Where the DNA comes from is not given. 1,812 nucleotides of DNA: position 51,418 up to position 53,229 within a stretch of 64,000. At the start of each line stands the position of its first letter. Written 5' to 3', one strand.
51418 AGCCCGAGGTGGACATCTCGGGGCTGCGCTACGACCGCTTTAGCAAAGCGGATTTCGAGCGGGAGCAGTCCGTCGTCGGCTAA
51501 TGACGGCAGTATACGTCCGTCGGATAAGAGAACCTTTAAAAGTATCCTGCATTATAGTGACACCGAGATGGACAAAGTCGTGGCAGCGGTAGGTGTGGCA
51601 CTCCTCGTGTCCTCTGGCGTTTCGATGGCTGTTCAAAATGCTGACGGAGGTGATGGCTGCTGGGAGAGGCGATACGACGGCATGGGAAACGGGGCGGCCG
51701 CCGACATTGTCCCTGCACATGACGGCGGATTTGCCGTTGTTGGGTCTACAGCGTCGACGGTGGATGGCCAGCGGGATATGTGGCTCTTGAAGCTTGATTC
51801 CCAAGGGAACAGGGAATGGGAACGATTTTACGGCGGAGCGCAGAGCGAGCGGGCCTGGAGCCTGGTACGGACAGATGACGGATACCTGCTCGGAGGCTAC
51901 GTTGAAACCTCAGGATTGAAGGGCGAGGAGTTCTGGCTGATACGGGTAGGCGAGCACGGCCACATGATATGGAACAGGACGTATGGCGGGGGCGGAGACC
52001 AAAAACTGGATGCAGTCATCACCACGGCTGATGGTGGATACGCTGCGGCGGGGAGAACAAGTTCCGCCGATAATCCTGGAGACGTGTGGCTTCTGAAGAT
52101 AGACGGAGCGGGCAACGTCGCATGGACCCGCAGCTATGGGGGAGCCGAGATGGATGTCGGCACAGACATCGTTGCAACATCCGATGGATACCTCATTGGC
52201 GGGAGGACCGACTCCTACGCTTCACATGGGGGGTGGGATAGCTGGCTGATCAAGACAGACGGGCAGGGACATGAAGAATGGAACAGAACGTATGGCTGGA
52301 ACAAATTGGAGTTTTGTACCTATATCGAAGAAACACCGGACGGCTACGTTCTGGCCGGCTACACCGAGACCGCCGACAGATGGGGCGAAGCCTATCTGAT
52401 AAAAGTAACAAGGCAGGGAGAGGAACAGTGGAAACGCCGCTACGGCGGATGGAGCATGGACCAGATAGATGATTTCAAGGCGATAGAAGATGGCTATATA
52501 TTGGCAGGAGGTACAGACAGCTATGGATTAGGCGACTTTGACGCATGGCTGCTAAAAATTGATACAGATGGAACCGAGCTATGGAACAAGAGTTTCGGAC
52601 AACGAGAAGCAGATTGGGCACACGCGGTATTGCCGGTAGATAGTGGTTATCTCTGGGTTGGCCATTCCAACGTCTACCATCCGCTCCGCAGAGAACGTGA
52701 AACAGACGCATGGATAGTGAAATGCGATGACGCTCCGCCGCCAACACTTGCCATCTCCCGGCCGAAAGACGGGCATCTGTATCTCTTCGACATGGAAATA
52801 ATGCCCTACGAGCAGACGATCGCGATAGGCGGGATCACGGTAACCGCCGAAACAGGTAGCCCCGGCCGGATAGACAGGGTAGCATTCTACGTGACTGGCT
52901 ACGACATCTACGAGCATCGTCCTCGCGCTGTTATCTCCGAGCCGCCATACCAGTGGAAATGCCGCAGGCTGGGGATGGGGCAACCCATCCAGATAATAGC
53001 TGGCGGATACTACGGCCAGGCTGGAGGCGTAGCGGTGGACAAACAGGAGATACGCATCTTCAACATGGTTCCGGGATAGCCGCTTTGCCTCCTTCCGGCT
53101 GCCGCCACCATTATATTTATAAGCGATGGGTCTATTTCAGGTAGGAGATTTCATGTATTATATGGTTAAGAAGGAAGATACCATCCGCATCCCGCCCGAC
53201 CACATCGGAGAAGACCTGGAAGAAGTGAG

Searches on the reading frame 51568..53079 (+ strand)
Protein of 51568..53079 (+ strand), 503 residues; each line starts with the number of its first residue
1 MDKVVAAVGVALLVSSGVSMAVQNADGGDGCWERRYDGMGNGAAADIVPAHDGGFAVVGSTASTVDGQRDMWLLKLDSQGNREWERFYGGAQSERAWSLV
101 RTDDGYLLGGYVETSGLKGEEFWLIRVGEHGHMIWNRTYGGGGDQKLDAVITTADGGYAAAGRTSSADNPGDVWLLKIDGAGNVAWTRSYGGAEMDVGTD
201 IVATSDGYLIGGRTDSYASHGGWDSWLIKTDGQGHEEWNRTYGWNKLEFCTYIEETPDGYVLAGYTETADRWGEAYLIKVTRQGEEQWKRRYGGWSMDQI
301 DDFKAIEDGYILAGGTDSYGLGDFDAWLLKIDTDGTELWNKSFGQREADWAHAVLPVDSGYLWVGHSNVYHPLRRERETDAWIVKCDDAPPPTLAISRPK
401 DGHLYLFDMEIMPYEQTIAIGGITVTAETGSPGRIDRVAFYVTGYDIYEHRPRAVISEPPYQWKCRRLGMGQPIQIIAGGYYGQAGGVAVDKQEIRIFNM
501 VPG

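Call 11: find_encoding_contigs(protein=window:51568-53079:+, flank=2000, max_places=4)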
Protein window:51568-53079:+ (503 aa): 1 contig read that carries it; 1 place shown.
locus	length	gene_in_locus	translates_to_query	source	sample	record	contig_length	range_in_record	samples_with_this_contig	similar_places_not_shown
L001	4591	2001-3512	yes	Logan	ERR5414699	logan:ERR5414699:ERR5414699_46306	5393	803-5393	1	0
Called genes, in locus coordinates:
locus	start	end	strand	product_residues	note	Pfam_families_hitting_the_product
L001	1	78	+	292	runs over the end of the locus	?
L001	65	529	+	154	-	PF13237:Fer4_10, PF14697:Fer4_21 (weak), PF12838:Fer4_7, PF13187:Fer4_9 (weak), PF25160:LdpA_Fe-S-bd (weak), PF12797:Fer4_2 (weak), PF12837:Fer4_6 (weak), PF00037:Fer4 (weak)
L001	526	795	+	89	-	PF17806:SO_alpha_A3, PF04324:Fer2_BFD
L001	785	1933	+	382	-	PF00070:Pyr_redox (faint), PF00890:FAD_binding_2 (faint), PF01266:DAO, PF01494:FAD_binding_3 (faint), PF01946:Thi4 (faint), PF13450:NAD_binding_8 (weak)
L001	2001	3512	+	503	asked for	-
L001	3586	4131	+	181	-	PF03876:SHS2_Rpb7-N, PF00575:S1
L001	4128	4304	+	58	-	PF02132:RecR_ZnF (weak), PF06093:Spt4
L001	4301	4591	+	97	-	?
